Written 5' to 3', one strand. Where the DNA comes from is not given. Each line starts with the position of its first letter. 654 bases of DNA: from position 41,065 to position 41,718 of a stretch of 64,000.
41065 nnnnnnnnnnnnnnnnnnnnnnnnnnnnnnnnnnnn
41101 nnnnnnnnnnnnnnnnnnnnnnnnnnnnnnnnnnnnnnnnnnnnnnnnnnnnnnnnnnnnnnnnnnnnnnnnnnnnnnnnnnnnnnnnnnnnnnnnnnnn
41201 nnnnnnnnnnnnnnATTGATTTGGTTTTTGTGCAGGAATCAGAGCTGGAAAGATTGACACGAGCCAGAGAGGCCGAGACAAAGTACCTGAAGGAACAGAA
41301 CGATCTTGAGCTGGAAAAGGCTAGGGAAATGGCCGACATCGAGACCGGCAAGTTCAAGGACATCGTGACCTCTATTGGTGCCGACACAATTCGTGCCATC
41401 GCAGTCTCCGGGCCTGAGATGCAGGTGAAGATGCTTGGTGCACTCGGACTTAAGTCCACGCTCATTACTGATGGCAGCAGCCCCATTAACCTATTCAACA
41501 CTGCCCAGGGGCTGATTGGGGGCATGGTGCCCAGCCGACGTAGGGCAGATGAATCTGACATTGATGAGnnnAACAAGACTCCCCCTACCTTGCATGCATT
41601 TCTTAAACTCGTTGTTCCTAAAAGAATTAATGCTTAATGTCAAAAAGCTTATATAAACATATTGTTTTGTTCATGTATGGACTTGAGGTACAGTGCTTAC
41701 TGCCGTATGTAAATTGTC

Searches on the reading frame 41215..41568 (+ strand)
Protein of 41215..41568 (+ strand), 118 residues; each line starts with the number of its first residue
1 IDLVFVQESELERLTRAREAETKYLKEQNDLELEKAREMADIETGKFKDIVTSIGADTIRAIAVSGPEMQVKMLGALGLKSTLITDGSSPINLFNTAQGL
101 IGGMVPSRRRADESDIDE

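Call 46: find_homologous_proteins(query=window:41215-41568:+, max_evalue=1e-10)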
Query seq(118 aa) (118 aa): 196 proteins with E <= 1e-10 among 241 candidates; the best 120 are listed.
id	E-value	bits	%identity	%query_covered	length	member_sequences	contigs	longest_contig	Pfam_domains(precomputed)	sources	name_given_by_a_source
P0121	3.7e-44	167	78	84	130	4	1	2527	-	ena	-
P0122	7.0e-43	163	69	98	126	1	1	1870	-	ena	-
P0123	1.7e-42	162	72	94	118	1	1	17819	-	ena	-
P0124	1.7e-42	162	69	98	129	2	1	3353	-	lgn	-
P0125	7.3e-42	160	70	92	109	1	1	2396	-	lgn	-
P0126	9.3e-42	159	70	95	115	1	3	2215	-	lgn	-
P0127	3.5e-41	158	70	96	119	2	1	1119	-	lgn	-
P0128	1.0e-40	156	66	97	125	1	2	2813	-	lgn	-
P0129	1.4e-40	156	71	94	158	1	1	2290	-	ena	-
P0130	4.3e-40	154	70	86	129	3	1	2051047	-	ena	-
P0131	2.1e-39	152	68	92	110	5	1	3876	-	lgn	-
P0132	3.1e-39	151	70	91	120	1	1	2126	-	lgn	-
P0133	3.4e-39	151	77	82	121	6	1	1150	-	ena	-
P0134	3.0e-38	148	67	97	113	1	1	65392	-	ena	-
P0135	5.5e-38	147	72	81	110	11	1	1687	-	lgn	-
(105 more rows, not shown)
